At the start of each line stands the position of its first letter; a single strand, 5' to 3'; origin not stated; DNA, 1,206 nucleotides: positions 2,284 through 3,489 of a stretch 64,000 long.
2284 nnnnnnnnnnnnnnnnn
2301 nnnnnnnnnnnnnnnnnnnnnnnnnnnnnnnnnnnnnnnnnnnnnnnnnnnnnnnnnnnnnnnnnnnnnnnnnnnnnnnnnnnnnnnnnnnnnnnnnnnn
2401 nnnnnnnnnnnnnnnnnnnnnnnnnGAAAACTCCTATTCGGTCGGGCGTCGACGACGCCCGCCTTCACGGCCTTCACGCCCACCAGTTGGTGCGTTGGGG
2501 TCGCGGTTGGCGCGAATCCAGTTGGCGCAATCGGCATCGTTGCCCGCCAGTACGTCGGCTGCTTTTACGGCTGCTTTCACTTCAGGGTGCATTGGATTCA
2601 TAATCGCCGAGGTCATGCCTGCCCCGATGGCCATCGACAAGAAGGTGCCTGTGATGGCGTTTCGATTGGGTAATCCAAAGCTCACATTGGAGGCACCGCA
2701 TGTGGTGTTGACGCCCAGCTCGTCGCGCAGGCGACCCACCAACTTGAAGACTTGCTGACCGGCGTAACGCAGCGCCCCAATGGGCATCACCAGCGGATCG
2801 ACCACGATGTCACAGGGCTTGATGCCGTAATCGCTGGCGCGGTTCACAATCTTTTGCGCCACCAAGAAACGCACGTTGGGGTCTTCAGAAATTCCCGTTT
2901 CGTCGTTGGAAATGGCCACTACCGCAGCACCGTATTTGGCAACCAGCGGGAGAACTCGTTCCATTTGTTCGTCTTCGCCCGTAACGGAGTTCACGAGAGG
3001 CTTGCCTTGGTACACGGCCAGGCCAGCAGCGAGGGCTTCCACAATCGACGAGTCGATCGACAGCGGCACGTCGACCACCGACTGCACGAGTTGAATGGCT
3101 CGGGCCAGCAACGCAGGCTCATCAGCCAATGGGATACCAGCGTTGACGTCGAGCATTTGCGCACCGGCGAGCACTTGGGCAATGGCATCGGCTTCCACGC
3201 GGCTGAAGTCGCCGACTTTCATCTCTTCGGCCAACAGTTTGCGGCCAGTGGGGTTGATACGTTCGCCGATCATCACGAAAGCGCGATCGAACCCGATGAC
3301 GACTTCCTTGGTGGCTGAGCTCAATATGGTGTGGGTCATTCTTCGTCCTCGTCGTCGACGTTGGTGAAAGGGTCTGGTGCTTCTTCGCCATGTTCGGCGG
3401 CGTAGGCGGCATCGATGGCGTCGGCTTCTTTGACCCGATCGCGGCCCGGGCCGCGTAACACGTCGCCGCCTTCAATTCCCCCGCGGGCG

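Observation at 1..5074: Complete corrinoid-dependent quaternary-amine demethylation module in an apparently aerobic actinobacterial context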

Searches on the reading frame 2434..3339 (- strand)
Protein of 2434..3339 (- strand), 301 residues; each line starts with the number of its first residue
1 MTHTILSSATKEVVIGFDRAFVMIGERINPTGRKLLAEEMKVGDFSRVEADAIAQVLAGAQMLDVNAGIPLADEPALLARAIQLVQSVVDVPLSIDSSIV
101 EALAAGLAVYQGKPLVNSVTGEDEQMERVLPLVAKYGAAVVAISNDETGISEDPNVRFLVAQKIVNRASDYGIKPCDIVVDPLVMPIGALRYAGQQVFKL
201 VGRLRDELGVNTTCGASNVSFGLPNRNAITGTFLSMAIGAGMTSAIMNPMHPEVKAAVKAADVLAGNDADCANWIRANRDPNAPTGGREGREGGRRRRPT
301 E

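Call 6: search_protein_families(library=pfam, proteins=[window:2434-3339:-], max_evalue=0.01)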
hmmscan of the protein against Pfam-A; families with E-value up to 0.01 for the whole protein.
window:2434-3339:- (301 aa): 2 families
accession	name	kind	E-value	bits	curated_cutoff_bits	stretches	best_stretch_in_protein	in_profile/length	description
PF00809.28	Pterin_bind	-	1.1e-26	94.5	25.5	1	25-247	1-243/244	Pterin binding enzyme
PF03599.22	CdhD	-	1.5e-05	24.4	24.8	1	72-188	79-182/387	CO dehydrogenase/acetyl-CoA synthase delta subunit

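Call 7: find_encoding_contigs(protein=window:2434-3339:-, flank=10000, max_places=6)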
Protein window:2434-3339:- (301 aa): no gene with exactly this product is on record in the collection.

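Call 19: search_protein_families(library=ncbifam, proteins=[window:2434-3339:-], max_evalue=0.00001)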
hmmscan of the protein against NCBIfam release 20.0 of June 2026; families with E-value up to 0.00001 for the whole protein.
window:2434-3339:- (301 aa): 4 families
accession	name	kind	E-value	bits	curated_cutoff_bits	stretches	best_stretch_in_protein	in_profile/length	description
NF005719.0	PRK07535.1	domain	6.4e-105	350.1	259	1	21-282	1-262/268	methyltetrahydrofolate:corrinoid/iron-sulfur protein methyltransferase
TIGR02082.1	metH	equivalog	6.9e-41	139.9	1010.85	1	4-252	326-589/1182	methionine synthase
NF040758.1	CODH_ACS_meth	exception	1.3e-40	139.4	370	1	20-267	3-251/261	carbon monoxide dehydrogenase/acetyl-CoA synthase methytransferase subunit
NF007024.0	PRK09490.1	equivalog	7.8e-31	106.7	1497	1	8-251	347-605/1234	methionine synthase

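Call 31: search_solved_structures(query=window:2434-3339:-, max_evalue=0.001)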
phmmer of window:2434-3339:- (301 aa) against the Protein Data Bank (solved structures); distinct sequences matched with E-value up to 0.001: 17.
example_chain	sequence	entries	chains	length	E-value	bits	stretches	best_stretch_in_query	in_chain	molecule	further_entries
2yck_X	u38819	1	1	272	6.2e-37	130.9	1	19-279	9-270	5-METHYLTETRAHYDROFOLATE CORRINOID/IRON SULFUR PROTEIN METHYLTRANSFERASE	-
2yci_X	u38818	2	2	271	6.2e-37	130.9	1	19-279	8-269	5-METHYLTETRAHYDROFOLATE CORRINOID/IRON SULFUR PROTEIN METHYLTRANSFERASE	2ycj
1q7m_A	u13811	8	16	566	3.1e-36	128.6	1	12-260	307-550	5-methyltetrahydrofolate S-homocysteine methyltransferase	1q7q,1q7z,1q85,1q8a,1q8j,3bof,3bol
4o0q_A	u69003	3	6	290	1.2e-34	123.4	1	20-280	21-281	Dihydropteroate synthase DHPS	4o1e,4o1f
1f6y_A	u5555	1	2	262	4.4e-33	118.3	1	22-276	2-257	5-METHYLTETRAHYDROFOLATE CORRINOID/IRON SULFUR PROTEIN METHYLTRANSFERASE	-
2e7f_A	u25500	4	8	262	1.2e-32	116.9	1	22-276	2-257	5-methyltetrahydrofolate corrinoid/iron sulfur protein methyltransferase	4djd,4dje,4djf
2ogy_A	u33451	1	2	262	1.6e-31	113.2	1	22-276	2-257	5-methyltetrahydrofolate corrinoid/iron sulfur protein methyltransferase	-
4ccz_A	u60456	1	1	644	2.4e-25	92.9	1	10-249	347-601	METHIONINE SYNTHASE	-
9ssp_A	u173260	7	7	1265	7.4e-25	91.3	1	10-250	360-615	Methionine synthase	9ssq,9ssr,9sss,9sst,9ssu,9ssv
8g3h_A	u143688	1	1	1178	1.5e-24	90.2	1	14-248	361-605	Methionine synthase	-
5von_A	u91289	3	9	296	5.6e-24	88.4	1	16-248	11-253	5-methyltetrahydrofolate homocysteine S-methyltransferase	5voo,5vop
9cbq_A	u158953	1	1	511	4.3e-23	85.5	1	21-248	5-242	Methionine synthase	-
9cbo_A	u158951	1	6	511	4.4e-23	85.5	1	21-248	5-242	Methionine synthase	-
9cbp_A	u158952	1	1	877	5.2e-23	85.2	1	15-248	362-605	Methionine synthase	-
9cbr_A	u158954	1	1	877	5.2e-23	85.2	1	15-248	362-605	Methionine synthase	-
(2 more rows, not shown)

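Call 38: list_cluster_members(proteins=[P0121, window:2434-3339:-, window:4370-5098:-, window:5205-6845:-])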
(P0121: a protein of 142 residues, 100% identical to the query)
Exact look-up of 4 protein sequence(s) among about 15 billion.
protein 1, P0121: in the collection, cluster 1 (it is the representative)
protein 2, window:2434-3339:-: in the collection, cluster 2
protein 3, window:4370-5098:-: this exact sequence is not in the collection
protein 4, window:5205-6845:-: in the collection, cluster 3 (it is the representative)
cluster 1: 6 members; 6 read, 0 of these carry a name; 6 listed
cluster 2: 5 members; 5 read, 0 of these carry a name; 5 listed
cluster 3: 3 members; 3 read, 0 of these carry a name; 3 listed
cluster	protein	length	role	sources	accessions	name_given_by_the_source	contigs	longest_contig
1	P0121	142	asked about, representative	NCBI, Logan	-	-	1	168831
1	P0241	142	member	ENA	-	-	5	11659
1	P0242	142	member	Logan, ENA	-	-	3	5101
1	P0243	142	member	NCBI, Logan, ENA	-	-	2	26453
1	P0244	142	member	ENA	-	-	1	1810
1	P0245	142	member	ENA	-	-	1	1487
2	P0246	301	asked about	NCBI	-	-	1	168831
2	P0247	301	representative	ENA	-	-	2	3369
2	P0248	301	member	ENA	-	-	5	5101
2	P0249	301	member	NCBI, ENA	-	-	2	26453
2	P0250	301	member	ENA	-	-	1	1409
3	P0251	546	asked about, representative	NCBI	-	-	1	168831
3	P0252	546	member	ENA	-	-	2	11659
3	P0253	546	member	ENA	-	-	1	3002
